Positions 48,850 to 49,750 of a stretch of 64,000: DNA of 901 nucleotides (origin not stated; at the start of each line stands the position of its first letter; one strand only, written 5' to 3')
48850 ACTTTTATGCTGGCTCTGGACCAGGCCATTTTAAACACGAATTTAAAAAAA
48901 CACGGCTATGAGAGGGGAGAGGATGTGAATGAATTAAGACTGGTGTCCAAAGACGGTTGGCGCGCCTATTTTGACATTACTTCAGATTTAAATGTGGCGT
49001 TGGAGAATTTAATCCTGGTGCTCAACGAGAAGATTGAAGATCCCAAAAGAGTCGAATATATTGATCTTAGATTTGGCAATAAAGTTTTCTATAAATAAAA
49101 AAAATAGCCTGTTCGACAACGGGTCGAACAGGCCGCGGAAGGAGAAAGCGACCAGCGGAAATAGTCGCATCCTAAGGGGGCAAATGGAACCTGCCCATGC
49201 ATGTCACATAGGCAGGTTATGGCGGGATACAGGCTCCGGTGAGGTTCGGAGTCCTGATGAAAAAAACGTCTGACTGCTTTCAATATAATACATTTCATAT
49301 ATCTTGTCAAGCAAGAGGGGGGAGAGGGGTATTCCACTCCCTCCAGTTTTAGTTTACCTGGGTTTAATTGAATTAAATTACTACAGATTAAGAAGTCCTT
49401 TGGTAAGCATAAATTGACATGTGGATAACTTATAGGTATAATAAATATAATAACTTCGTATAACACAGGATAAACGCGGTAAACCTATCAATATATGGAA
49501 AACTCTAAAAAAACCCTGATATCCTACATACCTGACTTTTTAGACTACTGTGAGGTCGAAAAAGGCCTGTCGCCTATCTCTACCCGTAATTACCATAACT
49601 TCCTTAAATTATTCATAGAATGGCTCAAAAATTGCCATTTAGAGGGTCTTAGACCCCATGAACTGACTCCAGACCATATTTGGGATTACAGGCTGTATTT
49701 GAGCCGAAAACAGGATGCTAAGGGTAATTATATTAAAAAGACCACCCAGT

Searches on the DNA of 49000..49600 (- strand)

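Call 50: search_rna_families(source=window, start=49000, end=49600, threshold=evalue, max_evalue=10, show_alignments=2)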
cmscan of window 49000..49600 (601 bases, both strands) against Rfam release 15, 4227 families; matches with E-value up to 10: 7.
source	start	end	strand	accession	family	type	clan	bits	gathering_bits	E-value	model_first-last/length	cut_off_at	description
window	49352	49408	+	RF01006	mir-601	Gene; miRNA;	-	17.5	98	0.51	1-71/71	no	mir-601 microRNA precursor family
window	49000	49048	+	RF03567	MIR8024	Gene; miRNA;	-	15.5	57.3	6.4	1-86/86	no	MIR8024 microRNA precursor family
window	49019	49116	+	RF04329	snoMe18S-C1367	Gene; snRNA; snoRNA; CD-box;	-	15.4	101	4.7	1-110/110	no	Drosophila C/D box small nucleolar RNA snoMe18S-C1367 family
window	49273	49357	-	RF00369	sroC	Gene; sRNA;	-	15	45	7.7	1-163/163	no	sroC RNA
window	49081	49133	+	RF00625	P11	Gene;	-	13.7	70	1.4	28-81/139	no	Pseudomonas sRNA P11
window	49391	49502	+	RF03546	Flavivirus-5UTR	Cis-reg;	CL00129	13.5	80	4.7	1-156/156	no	Flavivirus 5' UTR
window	49099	49180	-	RF02837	anti-hemB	Gene; sRNA;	-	12.1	49.5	5.5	1-81/81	no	Burkholderia RNA 7 (anti-hemB)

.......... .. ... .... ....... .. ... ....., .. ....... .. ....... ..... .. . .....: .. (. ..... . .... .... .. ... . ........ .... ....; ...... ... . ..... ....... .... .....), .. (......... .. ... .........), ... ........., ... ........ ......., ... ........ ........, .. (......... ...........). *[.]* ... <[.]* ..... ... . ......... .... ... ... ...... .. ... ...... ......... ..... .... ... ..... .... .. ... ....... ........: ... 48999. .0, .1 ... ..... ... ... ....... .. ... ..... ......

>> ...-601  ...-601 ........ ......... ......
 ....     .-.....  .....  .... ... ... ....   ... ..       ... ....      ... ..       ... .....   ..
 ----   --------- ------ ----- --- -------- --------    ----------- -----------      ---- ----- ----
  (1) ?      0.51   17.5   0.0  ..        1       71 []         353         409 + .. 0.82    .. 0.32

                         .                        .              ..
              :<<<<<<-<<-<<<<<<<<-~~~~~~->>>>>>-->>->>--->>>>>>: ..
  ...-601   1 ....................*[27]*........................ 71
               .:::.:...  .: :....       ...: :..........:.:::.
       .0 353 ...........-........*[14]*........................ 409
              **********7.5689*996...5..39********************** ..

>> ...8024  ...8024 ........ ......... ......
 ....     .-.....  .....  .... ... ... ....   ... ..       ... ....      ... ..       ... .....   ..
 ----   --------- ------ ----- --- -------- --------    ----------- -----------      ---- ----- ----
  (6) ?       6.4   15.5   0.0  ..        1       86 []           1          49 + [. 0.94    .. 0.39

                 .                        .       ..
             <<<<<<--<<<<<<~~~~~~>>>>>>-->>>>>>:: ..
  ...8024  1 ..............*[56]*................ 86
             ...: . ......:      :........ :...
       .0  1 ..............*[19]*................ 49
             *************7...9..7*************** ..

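Call 70: build_rna_model(alignment_id=A4, structure=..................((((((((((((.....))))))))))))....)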
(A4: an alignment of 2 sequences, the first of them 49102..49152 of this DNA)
Model R1 built from alignment A4 (2 sequences, 51 columns); structure: as given.
model positions 51; base pairs 12; branch points 0; effective number of sequences 2; information 1.041 bits per position. Calibrated on 0.2 Mb of random sequence (short: E-values are rough).
structure used (alignment columns):
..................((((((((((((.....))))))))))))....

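Call 71: search_with_rna_model(model_id=R1, sources=[window, L081, L083, L085, L086, L087, L088, L089, L090, L091, L093, L094, L095, L096, L098, L099, L100, L101, L102, L104, L105, L106, L107, L108, L109, L110, L111, L112, L113, L114, L115, L116, L117, L118, L119, L120, L121, L122, L123, L124, L125, L126, L127, L128, L129, L130, L131, L132, L133, L134, L135, L136, L137, L138, L139, L140, L141, L142, L143, L144, L145, L146, L147, L148, L149, L150, L151, L152, L153, L154, L155, L156, L157, L158, L159, L160, L161, L162, L163, L164, L165, L166, L167, L168, L002, L008, L011, L017, L021, L028, L030, L041, L046, L050], max_evalue=10, make_alignment=true, show_alignments=8)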
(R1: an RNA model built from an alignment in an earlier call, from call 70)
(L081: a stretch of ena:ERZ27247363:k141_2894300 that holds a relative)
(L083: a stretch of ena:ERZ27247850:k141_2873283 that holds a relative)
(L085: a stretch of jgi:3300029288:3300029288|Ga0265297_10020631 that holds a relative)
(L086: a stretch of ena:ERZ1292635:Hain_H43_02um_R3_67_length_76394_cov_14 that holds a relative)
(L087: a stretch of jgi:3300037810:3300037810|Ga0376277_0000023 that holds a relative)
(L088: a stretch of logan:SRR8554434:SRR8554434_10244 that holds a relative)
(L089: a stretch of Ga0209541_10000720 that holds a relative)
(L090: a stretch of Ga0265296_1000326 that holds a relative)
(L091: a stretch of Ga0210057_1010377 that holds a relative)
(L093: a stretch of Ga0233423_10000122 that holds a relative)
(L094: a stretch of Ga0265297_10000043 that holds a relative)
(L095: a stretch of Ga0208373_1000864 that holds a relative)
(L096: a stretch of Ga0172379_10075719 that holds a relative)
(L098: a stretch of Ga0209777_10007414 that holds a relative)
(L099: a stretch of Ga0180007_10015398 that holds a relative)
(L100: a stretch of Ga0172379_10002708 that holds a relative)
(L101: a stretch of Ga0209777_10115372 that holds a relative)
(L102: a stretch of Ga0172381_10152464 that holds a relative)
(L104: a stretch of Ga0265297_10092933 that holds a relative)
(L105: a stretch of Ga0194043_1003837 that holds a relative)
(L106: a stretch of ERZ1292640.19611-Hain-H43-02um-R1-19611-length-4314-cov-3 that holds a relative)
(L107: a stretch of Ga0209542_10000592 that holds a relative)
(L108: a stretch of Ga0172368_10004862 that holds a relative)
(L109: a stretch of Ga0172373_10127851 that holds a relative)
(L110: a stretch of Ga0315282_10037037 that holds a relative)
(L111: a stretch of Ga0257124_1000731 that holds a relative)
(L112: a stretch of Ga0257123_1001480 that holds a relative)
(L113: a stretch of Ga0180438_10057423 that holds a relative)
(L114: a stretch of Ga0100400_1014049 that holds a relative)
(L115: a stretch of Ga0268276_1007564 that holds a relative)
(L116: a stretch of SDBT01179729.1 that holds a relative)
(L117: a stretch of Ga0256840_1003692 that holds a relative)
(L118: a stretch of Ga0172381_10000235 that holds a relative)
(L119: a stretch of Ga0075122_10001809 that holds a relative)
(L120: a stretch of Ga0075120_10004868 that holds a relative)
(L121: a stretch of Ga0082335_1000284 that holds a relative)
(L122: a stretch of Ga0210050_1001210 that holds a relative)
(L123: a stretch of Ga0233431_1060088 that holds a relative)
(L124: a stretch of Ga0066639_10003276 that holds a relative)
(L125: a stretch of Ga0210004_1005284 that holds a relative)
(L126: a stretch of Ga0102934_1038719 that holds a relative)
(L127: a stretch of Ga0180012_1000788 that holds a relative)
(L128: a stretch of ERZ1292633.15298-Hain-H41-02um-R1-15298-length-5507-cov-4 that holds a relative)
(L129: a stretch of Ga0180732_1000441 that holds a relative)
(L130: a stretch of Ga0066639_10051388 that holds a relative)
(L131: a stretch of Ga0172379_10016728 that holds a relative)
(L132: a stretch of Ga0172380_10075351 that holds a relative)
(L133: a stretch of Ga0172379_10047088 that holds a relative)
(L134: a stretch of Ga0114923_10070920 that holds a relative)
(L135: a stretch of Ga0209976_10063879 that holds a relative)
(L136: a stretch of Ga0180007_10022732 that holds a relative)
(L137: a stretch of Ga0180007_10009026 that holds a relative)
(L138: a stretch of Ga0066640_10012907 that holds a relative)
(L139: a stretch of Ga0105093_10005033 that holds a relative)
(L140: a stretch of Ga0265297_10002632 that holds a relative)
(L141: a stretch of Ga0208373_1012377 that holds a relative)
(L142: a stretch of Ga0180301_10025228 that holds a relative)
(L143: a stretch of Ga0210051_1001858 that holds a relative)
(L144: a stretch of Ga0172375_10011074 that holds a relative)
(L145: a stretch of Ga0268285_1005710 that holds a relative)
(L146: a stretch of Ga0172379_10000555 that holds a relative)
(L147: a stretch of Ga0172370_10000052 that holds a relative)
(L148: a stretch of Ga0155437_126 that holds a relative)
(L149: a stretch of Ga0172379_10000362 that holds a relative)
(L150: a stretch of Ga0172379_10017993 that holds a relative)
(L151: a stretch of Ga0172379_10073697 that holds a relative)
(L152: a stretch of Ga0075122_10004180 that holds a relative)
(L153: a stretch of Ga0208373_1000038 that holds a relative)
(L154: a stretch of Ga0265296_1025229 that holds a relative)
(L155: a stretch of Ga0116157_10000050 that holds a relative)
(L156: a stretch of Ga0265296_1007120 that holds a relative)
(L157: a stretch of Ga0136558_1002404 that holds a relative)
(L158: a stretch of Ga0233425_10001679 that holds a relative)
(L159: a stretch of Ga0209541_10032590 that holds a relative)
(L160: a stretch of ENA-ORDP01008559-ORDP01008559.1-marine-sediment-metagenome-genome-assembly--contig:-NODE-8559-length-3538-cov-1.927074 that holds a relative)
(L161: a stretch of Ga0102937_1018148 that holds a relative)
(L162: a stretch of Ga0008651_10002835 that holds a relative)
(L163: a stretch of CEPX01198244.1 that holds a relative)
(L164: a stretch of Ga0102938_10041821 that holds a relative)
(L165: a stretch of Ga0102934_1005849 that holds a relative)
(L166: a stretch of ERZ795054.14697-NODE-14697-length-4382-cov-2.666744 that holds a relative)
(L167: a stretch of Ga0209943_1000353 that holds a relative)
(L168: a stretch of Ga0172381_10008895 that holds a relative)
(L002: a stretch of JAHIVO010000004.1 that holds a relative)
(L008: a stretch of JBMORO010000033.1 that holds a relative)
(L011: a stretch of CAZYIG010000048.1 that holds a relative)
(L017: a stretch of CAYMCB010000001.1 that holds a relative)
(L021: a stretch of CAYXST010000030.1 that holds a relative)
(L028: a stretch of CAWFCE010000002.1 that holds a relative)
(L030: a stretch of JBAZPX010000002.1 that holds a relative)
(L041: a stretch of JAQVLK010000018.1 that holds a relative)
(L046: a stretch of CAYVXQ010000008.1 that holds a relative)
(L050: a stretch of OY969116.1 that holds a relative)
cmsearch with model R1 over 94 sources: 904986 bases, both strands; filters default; matches with E-value up to 10: 18.
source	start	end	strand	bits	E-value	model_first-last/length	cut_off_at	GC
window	49102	49152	-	85.5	2.7e-19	1-51/51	no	0.57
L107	4774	4822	-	21.4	0.013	1-51/51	no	0.65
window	49107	49133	+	19.9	0.031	20-46/51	no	0.63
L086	4328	4378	+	19.8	0.034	1-51/51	no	0.63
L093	5683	5729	+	19.2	0.05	1-51/51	no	0.6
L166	3477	3525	+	17.2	0.16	1-51/51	no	0.41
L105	4606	4674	+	17.2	0.16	1-51/51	no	0.42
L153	13298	13390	+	15.8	0.37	1-51/51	no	0.47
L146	515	552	-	14.6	0.76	1-51/51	no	0.47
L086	480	509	+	13.1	1.9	1-51/51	no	0.43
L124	11369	11393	-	12.2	3.2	1-51/51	no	0.36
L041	7086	7127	-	12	3.6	1-51/51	no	0.5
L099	183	224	-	11.8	4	19-50/51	no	0.69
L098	9084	9115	-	11.4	5.4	1-51/51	no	0.53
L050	14380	14408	-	11.1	6.1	1-51/51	no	0.45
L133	1484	1518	-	11.1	6.3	1-51/51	no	0.46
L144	1099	1163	-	10.7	8.2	1-51/51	no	0.35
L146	3226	3280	-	10.4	9.8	1-51/51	no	0.6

Alignment A5: 18 matches aligned to the model, 111 columns, each read 5' to 3' on its own strand. Consensus structure (alignment columns), stored with it:
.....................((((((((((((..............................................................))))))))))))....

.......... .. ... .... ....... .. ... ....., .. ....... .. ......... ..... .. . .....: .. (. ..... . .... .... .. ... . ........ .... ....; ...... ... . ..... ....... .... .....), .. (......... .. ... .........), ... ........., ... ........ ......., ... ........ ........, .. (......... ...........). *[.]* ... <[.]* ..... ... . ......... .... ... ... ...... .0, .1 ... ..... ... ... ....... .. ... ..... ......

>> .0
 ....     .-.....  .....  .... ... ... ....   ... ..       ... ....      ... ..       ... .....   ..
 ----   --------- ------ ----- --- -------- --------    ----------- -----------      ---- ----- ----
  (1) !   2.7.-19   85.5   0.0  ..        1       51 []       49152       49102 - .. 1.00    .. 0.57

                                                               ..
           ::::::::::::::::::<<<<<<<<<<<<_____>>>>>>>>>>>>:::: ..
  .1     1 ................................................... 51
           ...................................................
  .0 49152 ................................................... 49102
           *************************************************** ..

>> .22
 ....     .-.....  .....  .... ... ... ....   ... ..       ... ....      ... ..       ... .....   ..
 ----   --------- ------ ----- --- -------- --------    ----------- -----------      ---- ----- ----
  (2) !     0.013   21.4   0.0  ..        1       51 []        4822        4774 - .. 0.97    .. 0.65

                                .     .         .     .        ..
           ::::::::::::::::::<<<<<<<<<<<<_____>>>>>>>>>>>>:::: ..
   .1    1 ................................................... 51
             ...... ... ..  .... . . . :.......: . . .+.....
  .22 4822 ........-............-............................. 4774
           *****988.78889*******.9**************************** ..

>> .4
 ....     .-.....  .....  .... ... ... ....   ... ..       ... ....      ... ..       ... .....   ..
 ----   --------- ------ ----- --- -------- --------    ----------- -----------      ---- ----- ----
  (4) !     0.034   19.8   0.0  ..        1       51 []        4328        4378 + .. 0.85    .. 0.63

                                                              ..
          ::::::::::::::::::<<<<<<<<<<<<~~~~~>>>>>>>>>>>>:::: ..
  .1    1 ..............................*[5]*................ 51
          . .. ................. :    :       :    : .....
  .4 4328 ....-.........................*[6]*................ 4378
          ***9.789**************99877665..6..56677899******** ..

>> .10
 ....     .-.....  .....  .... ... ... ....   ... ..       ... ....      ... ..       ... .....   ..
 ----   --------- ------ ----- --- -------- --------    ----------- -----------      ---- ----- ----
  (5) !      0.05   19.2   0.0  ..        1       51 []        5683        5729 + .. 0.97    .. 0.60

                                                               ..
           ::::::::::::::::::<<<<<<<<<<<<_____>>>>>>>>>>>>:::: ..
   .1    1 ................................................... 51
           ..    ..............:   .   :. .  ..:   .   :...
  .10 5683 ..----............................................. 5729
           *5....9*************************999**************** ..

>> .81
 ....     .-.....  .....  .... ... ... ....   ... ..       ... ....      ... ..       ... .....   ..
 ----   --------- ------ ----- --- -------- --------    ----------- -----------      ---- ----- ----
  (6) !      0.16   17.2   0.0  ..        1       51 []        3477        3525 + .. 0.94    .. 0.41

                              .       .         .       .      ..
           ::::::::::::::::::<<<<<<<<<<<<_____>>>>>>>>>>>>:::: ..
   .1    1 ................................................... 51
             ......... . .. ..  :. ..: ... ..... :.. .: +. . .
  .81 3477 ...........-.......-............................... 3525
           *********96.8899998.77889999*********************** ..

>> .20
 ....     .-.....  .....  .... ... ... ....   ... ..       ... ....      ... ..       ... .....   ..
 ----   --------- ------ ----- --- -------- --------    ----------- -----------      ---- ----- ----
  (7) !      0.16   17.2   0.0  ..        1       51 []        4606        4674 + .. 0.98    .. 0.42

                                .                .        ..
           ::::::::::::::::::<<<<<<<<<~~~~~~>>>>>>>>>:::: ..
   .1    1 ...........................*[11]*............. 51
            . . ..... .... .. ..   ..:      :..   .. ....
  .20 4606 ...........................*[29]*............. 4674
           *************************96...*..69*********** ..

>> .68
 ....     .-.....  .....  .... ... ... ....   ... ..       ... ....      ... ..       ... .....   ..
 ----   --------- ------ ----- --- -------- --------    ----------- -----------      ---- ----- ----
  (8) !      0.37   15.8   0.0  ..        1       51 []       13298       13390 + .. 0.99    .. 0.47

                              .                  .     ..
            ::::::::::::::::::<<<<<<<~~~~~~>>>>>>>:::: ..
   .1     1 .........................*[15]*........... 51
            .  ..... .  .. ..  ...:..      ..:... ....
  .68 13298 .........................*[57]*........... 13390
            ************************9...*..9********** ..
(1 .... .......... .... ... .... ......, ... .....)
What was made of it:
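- Closest known: 'CU-box' sRNA candidates of the same clade, defined in this session: window 49098-49274. Different: A covariance model of box plus hairpin hits L086 and L093 weakly (E 0.03-0.05) but not the target (call 71).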
